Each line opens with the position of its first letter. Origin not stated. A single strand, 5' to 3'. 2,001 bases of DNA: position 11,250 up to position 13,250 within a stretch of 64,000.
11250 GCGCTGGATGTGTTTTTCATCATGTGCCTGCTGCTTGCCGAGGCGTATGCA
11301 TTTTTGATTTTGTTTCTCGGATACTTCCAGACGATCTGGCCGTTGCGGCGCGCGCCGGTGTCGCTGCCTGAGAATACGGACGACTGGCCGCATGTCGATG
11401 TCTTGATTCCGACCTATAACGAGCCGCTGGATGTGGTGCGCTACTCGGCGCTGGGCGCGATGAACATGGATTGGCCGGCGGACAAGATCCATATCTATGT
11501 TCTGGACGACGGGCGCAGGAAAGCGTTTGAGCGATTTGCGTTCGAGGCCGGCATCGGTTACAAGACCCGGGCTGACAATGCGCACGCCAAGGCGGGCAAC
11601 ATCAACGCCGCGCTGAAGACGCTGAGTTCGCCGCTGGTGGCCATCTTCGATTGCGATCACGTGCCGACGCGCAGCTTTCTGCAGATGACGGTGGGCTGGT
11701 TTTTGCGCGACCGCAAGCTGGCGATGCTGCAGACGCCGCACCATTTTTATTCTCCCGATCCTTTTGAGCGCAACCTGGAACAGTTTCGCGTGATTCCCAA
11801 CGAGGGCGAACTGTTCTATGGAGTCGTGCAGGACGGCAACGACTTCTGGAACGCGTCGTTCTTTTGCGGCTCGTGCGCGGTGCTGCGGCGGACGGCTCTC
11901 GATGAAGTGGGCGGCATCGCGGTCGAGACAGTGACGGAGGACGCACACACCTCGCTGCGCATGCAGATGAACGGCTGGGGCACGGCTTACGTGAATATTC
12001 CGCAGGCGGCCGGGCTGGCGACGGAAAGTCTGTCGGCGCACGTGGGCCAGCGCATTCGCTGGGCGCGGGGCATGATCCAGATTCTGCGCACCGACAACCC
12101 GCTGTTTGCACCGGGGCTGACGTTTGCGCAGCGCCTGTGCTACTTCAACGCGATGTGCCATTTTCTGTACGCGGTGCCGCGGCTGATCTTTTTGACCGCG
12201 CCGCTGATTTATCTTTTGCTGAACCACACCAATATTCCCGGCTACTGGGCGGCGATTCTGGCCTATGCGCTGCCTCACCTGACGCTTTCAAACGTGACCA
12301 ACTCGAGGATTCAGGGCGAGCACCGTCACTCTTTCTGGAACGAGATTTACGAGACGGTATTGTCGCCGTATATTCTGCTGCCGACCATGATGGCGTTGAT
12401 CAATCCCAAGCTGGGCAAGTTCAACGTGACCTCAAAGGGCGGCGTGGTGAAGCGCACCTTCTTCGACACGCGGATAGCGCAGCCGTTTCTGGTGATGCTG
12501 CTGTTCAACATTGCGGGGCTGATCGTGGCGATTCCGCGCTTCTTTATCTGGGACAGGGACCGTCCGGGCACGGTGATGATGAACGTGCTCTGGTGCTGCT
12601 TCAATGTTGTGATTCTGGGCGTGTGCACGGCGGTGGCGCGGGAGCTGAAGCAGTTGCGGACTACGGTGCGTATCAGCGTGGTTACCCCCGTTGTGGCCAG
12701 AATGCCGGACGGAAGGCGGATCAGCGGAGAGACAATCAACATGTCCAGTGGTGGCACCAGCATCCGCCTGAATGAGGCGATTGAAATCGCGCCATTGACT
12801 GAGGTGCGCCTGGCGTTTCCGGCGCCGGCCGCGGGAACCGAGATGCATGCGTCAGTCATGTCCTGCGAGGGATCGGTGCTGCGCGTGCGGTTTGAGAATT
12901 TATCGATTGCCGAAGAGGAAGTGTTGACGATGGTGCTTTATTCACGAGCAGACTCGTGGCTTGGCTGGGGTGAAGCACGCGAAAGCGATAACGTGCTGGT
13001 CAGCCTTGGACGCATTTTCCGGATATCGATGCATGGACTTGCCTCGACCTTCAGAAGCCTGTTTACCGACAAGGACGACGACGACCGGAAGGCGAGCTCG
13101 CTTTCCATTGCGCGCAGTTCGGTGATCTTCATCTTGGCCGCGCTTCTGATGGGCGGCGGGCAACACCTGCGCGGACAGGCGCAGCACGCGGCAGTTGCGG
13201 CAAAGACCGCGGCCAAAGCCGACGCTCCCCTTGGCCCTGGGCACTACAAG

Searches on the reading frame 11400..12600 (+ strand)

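Call 39: search_dna_similar(query=window:11400-12600:+, collection=plasmids, mode=protein, max_rows=40, rows=spread, max_evalue=1e-30)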
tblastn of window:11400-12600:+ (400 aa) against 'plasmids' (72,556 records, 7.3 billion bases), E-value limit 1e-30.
Records with a match: 479; places in all: 502; records where one place covers at least 80% of the query: 465.
Best place of each record, by identity: 60-80% 137; <60% 342.
By first word of the organism name: Escherichia 134; Sinorhizobium 94; Rhizobium 85; Agrobacterium 32; Bradyrhizobium 27; Ensifer 15; Klebsiella 12; Azospirillum 7; Caballeronia 5; Enterobacter 4; and 40 more.
By predicted mobility (MOB-suite, as given by PLSDB): non-mobilizable 228; mobilizable 150; conjugative 101.
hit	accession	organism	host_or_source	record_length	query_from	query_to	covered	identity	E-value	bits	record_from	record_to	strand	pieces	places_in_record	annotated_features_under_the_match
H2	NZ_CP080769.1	Cupriavidus pinatubonensis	genomic assembly,soil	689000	1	398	100%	61.9%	3e-162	511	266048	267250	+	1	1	bcsA: UDP-forming cellulose synthase catalytic subunit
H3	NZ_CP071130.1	Caballeronia sp. M1242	Homo sapiens,ETA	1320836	1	398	100%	60.3%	6e-161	508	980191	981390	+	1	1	none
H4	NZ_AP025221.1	Escherichia coli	Homo sapiens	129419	1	378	95%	61.9%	1e-156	495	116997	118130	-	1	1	bcsA: UDP-forming cellulose synthase catalytic subunit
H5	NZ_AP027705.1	Escherichia coli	Homo sapiens,whole organism,feces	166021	1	378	95%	61.9%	1e-156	495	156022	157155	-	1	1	bcsA: UDP-forming cellulose synthase catalytic subunit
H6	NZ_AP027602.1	Escherichia coli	Homo sapiens,whole organism,feces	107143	1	378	95%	61.9%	1e-156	495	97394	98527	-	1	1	bcsA: UDP-forming cellulose synthase catalytic subunit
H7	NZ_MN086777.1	Escherichia coli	pig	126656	1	378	95%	61.9%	1e-156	495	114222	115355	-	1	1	bcsA: UDP-forming cellulose synthase catalytic subunit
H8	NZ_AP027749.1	Escherichia coli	-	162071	1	378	95%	61.9%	1e-156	495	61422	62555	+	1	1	bcsA: UDP-forming cellulose synthase catalytic subunit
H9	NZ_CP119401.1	Escherichia coli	Cell culutre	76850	1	378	95%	61.9%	1e-156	495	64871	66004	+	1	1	bcsA: UDP-forming cellulose synthase catalytic subunit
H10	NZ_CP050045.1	Escherichia coli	broiler chicken,cell culture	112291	1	378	95%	61.9%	1e-156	495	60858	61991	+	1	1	bcsA: UDP-forming cellulose synthase catalytic subunit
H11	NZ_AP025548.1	Escherichia coli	Homo sapiens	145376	1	378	95%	61.9%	1e-156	495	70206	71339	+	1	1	bcsA: UDP-forming cellulose synthase catalytic subunit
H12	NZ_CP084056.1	Escherichia coli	Procambarus clarkii,cell culture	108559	1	378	95%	61.9%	2e-156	495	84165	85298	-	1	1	bcsA: UDP-forming cellulose synthase catalytic subunit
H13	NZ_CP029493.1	Escherichia coli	Homo sapiens,fecal sample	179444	1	378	95%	61.6%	8e-156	493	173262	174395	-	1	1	bcsA: UDP-forming cellulose synthase catalytic subunit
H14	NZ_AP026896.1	Aeromonas caviae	Microbe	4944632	35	398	91%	62.4%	2e-140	449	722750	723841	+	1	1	none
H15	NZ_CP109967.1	Catenovulum adriaticum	algae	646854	1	400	100%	56.0%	3e-156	494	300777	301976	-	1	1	bcsA: UDP-forming cellulose synthase catalytic subunit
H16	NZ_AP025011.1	Raoultella ornithinolytica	-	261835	1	366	92%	58.7%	7e-144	459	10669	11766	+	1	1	bcsA: UDP-forming cellulose synthase catalytic subunit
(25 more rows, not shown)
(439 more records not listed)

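Call 40: get_annotated_region(hit=H2, flank=9000)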
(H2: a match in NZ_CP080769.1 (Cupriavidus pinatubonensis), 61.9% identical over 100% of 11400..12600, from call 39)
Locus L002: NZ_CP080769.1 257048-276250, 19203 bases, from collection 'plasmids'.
description: Cupriavidus pinatubonensis strain HN-2 plasmid p2, complete sequence
organism: Cupriavidus pinatubonensis (NCBI taxid 248026)
taxonomy: Bacteria; Pseudomonadota; Betaproteobacteria; Burkholderiales; Burkholderiaceae; Cupriavidus; Cupriavidus pinatubonensis
host: -; source: genomic assembly,soil; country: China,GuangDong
typing (MOB-suite, as given by PLSDB): non-mobilizable
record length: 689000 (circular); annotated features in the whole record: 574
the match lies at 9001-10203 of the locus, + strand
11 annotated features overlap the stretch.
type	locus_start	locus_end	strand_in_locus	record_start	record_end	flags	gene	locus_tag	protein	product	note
CDS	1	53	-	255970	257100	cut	gmd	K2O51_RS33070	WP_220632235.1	GDP-mannose 4,6-dehydratase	GO:0000271 - polysaccharide biosynthetic process [Evidence IEA]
CDS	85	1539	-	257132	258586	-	-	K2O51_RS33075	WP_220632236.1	mannose-1-phosphate guanylyltransferase/mannose-6-phosphate isomerase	GO:0009103 - lipopolysaccharide biosynthetic process [Evidence IEA]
CDS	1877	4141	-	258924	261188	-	-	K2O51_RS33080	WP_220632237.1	polysaccharide biosynthesis tyrosine autokinase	GO:0045226 - extracellular polysaccharide biosynthetic process [Evidence IEA]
CDS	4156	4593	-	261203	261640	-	-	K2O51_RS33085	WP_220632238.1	low molecular weight protein-tyrosine-phosphatase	GO:0006470 - protein dephosphorylation [Evidence IEA]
CDS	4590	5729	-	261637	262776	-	-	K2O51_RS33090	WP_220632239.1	polysaccharide biosynthesis/export family protein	GO:0015774 - polysaccharide transport [Evidence IEA]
CDS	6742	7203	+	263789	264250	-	bcsD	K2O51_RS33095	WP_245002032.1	cellulose biosynthesis protein BcsD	GO:0030244 - cellulose biosynthetic process [Evidence IEA]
CDS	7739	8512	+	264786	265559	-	bcsQ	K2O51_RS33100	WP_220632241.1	cellulose biosynthesis protein BcsQ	GO:0090540 - bacterial cellulose biosynthetic process [Evidence IEA]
CDS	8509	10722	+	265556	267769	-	bcsA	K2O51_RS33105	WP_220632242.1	UDP-forming cellulose synthase catalytic subunit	GO:0030244 - cellulose biosynthetic process [Evidence IEA]; GO:0006011 - UDP-glucose metabolic process [Evidence IEA]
CDS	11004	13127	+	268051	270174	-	bcsB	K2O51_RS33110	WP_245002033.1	cellulose biosynthesis cyclic di-GMP-binding regulatory protein BcsB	-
CDS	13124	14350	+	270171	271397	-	bcsZ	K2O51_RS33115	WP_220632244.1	cellulose synthase complex periplasmic endoglucanase BcsZ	GO:0005975 - carbohydrate metabolic process [Evidence IEA]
CDS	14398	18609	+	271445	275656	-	-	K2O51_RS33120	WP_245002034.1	cellulose biosynthesis protein BcsC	GO:0030244 - cellulose biosynthetic process [Evidence IEA]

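Call 41: get_annotated_region(hit=H3, flank=9000)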
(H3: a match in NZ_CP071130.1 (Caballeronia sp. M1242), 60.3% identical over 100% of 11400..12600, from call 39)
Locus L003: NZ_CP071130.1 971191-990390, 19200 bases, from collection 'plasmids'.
description: Caballeronia sp. M1242 plasmid unnamed1, complete sequence
organism: Caballeronia sp. M1242 (NCBI taxid 2814653)
taxonomy: Bacteria; Pseudomonadota; Betaproteobacteria; Burkholderiales; Burkholderiaceae; Caballeronia; Caballeronia sp. M1242
host: -; source: Homo sapiens,ETA; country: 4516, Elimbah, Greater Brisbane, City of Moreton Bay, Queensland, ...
typing (MOB-suite, as given by PLSDB): non-mobilizable
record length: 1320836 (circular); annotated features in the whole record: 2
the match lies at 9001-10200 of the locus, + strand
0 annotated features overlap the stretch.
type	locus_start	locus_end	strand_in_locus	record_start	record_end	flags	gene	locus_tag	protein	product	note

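Call 103: get_annotated_region(hit=H15, flank=6000)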
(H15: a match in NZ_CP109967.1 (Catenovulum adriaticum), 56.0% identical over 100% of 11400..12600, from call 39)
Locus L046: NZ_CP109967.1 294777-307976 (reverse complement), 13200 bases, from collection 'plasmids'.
description: Catenovulum adriaticum strain TS8 plasmid pCadTS8_2, complete sequence
organism: Catenovulum adriaticum (NCBI taxid 2984846)
taxonomy: Bacteria; Pseudomonadota; Gammaproteobacteria; Alteromonadales; Alteromonadaceae; Catenovulum; Catenovulum adriaticum
host: -; source: algae; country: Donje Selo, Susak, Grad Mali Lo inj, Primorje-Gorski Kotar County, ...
typing (MOB-suite, as given by PLSDB): non-mobilizable
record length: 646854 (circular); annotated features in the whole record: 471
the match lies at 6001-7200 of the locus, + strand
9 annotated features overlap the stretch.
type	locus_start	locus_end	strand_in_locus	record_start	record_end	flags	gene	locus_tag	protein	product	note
CDS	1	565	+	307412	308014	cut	-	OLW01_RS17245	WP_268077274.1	hypothetical protein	-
CDS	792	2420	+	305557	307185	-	bcsE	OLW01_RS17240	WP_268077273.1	cellulose biosynthesis protein BcsE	-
CDS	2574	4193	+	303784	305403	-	bcsG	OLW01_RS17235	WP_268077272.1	cellulose biosynthesis protein BcsG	GO:0030244 - cellulose biosynthetic process [Evidence IEA]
CDS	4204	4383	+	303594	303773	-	-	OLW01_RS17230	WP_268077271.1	hypothetical protein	-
CDS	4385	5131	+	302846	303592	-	bcsQ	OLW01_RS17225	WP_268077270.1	cellulose biosynthesis protein BcsQ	GO:0090540 - bacterial cellulose biosynthetic process [Evidence IEA]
CDS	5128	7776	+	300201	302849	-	bcsA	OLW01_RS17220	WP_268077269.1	UDP-forming cellulose synthase catalytic subunit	GO:0030244 - cellulose biosynthetic process [Evidence IEA]; GO:0006011 - UDP-glucose metabolic process [Evidence IEA]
CDS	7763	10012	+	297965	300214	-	-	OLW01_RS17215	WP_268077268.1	cellulose biosynthesis cyclic di-GMP-binding regulatory protein BcsB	-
CDS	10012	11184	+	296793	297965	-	bcsZ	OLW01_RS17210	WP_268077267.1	cellulose synthase complex periplasmic endoglucanase BcsZ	GO:0005975 - carbohydrate metabolic process [Evidence IEA]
CDS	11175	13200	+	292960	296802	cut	-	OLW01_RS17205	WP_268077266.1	cellulose biosynthesis protein BcsC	GO:0030244 - cellulose biosynthetic process [Evidence IEA]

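Call 104: get_annotated_region(hit=H16, flank=6000)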
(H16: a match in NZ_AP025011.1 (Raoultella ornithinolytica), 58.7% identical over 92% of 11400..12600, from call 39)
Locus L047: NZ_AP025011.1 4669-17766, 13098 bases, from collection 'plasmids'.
description: Raoultella ornithinolytica strain NUITM-VR1 plasmid pNUITM-VR1_2, complete sequence
organism: Raoultella ornithinolytica (NCBI taxid 54291)
taxonomy: Bacteria; Pseudomonadota; Gammaproteobacteria; Enterobacterales; Enterobacteriaceae; Raoultella; Raoultella ornithinolytica
host: -; source: -; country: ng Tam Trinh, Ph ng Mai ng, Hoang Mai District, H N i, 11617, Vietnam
typing (MOB-suite, as given by PLSDB): conjugative; replicon IncFIB,IncFII,rep_cluster_2183; relaxase MOBF,MOBF; mating-pair formation MPF_F
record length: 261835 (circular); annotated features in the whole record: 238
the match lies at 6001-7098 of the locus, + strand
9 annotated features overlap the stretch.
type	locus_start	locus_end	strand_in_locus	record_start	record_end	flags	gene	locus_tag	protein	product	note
CDS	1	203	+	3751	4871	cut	-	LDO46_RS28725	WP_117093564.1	IS3-like element ISKpn34 family transposase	GO:0006313 - DNA transposition [Evidence IEA]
CDS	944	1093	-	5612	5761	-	-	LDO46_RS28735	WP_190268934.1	hypothetical protein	-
CDS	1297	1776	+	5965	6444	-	-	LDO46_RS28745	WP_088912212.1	hypothetical protein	-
CDS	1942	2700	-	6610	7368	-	-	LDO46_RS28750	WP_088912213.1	DUF4145 domain-containing protein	-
CDS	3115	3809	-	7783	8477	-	-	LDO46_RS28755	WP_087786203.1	IS1-like element IS1N family transposase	GO:0006313 - DNA transposition [Evidence IEA]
CDS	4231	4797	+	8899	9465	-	-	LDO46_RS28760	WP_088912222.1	cellulose biosynthesis protein BcsO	-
CDS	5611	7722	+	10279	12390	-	bcsA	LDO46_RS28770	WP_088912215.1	UDP-forming cellulose synthase catalytic subunit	GO:0030244 - cellulose biosynthetic process [Evidence IEA]; GO:0006011 - UDP-glucose metabolic process [Evidence IEA]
CDS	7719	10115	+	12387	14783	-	bcsB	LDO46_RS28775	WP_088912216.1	cellulose biosynthesis cyclic di-GMP-binding regulatory protein BcsB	-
CDS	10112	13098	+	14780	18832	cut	-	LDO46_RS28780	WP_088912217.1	cellulose biosynthesis protein BcsC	GO:0030244 - cellulose biosynthetic process [Evidence IEA]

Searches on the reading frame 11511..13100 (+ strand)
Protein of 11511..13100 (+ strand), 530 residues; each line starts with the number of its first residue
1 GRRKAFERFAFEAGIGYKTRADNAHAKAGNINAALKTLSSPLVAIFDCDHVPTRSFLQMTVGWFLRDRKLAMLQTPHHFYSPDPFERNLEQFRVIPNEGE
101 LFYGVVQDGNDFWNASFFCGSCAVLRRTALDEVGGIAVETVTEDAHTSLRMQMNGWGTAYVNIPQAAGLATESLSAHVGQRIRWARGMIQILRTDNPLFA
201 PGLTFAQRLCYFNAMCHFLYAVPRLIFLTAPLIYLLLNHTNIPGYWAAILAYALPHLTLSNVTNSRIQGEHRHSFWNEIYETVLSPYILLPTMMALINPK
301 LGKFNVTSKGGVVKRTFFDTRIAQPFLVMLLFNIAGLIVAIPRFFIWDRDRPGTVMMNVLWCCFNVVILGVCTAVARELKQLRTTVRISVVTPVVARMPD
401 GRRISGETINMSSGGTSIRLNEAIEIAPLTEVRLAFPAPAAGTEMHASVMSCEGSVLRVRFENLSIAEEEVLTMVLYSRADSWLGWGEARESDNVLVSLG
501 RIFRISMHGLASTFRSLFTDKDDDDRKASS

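Call 86: search_solved_structures(query=window:11511-13100:+, max_evalue=1e-50, show_alignments=4)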
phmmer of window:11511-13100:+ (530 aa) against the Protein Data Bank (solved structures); distinct sequences matched with E-value up to 1e-50: 6.
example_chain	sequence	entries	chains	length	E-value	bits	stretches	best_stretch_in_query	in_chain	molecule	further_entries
7lby_A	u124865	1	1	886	2e-170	570.8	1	1-510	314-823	Cellulose synthase catalytic subunit [UDP-forming]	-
9b8v_E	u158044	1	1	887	2e-170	570.8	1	1-510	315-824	Cellulose synthase catalytic subunit [UDP-forming]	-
9fmv_A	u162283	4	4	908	2.2e-170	570.7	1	1-510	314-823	Cellulose synthase catalytic subunit [UDP-forming]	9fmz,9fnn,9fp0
5ej1_A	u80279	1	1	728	3.3e-95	322.7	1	2-516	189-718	Putative cellulose synthase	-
4hg6_A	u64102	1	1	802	3.7e-95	322.5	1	2-516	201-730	Cellulose Synthase Subunit A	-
4p00_A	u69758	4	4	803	3.7e-95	322.5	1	2-516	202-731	Cellulose Synthase A subunit | Cellulose Synthase subunit A | Putative cellulose synthase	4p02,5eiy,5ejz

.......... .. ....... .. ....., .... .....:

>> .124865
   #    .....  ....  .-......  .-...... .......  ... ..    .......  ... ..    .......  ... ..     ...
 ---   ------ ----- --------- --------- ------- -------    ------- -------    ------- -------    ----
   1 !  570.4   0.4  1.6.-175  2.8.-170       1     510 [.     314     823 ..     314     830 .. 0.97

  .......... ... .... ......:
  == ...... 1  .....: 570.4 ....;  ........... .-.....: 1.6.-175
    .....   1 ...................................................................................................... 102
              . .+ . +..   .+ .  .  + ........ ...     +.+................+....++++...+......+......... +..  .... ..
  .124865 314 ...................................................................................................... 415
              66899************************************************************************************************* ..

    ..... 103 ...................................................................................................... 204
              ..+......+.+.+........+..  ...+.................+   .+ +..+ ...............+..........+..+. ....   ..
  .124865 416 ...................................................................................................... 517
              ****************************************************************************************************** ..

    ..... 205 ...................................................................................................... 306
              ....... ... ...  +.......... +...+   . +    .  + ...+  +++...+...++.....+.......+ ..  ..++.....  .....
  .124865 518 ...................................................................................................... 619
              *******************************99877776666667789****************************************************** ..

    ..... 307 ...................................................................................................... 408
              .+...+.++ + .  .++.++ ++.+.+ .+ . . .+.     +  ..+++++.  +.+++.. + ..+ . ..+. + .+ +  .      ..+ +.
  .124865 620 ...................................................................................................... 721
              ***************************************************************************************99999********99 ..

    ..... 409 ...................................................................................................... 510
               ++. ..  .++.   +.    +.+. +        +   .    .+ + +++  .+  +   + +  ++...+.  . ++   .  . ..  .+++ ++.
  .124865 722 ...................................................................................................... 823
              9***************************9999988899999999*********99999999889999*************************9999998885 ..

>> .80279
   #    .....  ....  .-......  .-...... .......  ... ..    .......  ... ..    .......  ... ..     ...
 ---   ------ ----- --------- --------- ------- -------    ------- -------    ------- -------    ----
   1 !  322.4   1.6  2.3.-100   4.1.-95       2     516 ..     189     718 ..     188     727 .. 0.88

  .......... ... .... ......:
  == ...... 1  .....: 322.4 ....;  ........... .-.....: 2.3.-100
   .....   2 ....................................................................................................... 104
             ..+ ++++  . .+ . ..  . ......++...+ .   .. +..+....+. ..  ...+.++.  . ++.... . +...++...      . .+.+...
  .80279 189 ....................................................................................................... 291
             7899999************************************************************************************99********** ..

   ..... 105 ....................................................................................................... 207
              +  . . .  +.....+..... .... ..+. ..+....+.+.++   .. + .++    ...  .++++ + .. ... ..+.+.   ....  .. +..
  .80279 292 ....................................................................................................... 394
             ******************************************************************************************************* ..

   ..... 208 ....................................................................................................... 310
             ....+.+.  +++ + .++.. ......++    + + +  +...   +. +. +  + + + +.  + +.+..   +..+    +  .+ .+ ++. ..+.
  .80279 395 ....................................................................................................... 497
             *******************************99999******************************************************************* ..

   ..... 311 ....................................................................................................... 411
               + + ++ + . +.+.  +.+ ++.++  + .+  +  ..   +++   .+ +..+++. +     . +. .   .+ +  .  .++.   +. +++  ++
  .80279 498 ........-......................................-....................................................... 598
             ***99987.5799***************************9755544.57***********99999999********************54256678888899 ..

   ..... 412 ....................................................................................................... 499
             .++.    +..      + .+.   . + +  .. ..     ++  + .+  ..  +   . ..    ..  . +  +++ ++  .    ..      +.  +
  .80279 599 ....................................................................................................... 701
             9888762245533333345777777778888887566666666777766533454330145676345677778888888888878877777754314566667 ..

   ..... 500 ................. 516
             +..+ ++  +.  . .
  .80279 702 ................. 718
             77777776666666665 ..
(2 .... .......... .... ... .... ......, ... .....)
